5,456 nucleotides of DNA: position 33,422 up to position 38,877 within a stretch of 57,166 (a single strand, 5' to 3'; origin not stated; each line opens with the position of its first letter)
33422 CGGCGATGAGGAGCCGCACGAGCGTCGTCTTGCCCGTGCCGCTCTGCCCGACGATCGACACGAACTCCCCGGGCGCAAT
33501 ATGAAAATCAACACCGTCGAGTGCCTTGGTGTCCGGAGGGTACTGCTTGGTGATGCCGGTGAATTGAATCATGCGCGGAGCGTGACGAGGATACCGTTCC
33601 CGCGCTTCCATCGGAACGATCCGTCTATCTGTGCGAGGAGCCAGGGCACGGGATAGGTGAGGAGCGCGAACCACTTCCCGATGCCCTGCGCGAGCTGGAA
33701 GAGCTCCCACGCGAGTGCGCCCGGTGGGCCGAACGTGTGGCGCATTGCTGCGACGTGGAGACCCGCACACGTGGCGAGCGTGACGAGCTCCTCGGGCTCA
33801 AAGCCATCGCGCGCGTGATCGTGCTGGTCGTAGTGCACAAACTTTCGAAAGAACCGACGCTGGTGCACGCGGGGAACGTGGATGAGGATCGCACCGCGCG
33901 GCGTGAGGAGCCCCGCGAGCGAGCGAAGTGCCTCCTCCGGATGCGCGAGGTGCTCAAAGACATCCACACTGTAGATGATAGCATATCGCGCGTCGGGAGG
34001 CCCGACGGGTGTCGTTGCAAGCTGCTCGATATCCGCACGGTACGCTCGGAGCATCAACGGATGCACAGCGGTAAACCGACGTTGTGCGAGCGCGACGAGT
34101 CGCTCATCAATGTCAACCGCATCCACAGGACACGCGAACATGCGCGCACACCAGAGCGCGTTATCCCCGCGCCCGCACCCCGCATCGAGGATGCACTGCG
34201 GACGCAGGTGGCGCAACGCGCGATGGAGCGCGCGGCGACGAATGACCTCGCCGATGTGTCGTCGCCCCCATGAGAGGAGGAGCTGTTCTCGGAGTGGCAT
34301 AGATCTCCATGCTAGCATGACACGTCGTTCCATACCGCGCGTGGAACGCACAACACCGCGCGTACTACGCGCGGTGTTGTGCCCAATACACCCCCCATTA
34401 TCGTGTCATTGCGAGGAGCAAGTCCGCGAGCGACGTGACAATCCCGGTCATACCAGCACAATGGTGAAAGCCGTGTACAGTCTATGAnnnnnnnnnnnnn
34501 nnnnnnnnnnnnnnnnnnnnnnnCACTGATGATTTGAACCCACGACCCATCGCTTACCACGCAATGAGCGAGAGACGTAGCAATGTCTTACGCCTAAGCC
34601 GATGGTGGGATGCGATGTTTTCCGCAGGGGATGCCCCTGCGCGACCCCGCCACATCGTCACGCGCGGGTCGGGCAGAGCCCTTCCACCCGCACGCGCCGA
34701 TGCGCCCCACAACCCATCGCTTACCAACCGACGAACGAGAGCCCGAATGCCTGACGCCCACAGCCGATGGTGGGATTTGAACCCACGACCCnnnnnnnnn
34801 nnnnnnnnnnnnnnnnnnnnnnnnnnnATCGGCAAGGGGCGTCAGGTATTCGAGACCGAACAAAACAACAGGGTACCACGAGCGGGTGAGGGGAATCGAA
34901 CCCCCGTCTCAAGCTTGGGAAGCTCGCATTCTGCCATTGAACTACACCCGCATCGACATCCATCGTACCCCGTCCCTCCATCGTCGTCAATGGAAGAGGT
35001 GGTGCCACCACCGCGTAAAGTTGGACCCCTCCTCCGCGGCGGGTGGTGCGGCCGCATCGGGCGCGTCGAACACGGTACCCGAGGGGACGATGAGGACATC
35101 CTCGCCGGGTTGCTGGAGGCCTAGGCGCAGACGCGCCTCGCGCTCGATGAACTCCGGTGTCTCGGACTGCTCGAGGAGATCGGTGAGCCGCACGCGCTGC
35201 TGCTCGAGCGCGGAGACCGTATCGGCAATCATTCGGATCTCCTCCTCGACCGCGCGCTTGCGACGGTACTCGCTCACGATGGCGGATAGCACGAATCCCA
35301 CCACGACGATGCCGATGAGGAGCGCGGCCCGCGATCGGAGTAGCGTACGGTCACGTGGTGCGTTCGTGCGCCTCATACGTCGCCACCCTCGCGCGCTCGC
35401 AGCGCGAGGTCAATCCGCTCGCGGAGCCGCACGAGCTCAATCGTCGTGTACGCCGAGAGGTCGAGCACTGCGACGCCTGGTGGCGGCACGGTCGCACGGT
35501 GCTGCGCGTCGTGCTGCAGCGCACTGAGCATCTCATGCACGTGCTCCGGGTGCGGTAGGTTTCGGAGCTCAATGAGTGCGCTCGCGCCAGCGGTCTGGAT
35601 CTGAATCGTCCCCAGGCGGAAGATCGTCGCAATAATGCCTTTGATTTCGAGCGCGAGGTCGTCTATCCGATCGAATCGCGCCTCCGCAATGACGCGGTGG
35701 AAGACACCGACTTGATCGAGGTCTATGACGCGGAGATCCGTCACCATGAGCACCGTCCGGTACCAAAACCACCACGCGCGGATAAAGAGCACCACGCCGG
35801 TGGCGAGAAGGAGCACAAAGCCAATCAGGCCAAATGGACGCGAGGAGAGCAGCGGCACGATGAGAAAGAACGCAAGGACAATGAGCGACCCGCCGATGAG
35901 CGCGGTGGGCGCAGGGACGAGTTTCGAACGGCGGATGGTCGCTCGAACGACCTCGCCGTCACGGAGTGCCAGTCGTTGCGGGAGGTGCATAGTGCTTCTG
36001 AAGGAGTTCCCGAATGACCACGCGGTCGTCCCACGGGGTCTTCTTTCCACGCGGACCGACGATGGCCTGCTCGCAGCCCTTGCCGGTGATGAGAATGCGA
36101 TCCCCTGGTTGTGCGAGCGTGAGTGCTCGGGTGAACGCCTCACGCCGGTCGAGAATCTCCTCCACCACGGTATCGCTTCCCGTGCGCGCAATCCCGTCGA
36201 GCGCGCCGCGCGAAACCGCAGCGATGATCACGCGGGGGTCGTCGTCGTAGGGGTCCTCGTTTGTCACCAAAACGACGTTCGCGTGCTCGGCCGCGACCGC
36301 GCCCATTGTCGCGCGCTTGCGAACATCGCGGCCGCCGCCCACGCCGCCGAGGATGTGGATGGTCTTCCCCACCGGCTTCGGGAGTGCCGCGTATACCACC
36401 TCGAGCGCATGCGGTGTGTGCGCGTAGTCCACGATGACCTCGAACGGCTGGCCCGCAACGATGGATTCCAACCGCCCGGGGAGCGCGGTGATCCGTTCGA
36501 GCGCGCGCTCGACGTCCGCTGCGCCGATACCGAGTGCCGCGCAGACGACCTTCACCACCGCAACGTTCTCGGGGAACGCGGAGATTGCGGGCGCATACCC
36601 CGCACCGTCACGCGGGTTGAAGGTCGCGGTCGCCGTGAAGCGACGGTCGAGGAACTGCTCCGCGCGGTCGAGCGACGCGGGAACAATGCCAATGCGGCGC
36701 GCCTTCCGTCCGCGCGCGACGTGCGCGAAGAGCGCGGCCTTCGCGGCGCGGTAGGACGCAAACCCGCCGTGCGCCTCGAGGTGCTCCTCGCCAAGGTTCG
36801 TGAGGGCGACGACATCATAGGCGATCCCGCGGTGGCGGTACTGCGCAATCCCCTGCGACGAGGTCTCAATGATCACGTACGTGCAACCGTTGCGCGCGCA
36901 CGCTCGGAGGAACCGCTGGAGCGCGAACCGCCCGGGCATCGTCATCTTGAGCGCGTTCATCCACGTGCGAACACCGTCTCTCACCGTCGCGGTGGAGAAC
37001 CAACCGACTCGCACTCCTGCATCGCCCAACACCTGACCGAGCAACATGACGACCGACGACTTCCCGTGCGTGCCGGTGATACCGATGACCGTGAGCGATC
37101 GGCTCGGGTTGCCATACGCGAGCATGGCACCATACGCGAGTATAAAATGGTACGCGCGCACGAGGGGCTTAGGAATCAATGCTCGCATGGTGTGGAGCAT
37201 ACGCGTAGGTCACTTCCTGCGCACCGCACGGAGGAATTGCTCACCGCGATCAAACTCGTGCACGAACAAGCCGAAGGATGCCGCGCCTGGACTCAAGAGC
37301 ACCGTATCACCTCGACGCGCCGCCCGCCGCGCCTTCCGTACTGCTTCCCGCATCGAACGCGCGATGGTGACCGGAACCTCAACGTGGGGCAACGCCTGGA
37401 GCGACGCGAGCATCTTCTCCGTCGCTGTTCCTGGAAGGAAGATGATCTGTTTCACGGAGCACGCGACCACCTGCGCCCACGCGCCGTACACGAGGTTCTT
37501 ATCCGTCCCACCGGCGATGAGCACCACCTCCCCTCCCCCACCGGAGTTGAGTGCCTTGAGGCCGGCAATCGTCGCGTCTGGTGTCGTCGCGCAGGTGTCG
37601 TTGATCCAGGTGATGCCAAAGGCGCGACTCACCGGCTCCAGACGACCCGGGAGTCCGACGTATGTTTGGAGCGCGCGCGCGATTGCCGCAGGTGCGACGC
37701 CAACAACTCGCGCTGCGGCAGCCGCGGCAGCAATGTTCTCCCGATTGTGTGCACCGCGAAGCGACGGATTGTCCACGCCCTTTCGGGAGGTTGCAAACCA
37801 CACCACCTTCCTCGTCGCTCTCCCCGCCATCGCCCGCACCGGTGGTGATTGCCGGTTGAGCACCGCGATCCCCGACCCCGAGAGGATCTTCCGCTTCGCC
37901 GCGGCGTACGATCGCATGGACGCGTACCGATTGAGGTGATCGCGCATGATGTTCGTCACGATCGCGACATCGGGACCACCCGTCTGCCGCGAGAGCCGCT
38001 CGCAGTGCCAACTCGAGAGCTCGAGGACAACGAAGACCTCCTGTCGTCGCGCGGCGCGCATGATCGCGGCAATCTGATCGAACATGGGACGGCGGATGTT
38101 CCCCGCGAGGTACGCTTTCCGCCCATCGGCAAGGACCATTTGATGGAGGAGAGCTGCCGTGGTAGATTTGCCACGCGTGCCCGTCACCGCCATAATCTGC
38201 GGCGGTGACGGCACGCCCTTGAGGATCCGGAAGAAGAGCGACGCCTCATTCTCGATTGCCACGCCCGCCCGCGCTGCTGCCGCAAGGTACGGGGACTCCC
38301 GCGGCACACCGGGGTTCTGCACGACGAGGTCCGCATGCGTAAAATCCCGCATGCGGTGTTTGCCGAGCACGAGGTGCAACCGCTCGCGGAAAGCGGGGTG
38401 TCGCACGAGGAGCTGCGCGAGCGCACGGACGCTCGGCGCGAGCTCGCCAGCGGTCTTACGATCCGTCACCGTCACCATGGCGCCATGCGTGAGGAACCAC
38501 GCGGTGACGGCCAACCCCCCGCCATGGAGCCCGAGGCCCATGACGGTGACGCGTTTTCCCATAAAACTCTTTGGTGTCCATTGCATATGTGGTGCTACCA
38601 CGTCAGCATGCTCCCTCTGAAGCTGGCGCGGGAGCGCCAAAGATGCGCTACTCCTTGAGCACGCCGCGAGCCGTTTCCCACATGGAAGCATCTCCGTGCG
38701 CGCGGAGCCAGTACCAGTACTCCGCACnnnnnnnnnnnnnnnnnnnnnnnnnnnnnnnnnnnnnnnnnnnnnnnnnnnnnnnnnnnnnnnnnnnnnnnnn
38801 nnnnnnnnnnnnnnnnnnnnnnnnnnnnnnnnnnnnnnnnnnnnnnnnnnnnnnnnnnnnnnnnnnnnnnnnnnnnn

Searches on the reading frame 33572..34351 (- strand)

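Call 85: search_protein_families(library=pfam, proteins=[window:33572-34351:-], max_evalue=0.0001)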
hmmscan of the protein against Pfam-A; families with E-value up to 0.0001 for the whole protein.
window:33572-34351:- (260 aa): 5 families
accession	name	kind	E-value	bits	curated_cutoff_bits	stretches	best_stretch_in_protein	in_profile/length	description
PF13489.12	Methyltransf_23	-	1e-17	64.8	27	1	40-199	11-160/164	Methyltransferase domain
PF13649.12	Methyltransf_25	-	6.5e-15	56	27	1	54-153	1-97/97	Methyltransferase domain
PF08241.18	Methyltransf_11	-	2.1e-13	51.2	21.2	1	55-157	1-95/95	Methyltransferase domain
PF08242.18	Methyltransf_12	-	2e-11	44.9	30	1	55-154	1-97/98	Methyltransferase domain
PF13847.12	Methyltransf_31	-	6.6e-08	32.8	27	1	54-164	7-115/145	Methyltransferase domain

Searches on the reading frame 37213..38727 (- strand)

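Call 85: search_protein_families(library=pfam, proteins=[window:37213-38727:-], max_evalue=0.0001)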
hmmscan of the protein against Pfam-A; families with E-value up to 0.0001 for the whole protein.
window:37213-38727:- (505 aa): 3 families
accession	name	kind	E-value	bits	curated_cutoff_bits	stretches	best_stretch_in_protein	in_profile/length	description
PF08245.18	Mur_ligase_M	-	2.4e-22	80.3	24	1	181-314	1-148/200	Mur ligase middle domain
PF02875.26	Mur_ligase_C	-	1.4e-13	52.2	28.4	1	361-480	1-125/127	Mur ligase, glutamate ligase domain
PF21799.2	MurD-like_N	-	1e-11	45.4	27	1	58-158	1-86/88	Mur ligase MurD-like, N-terminal domain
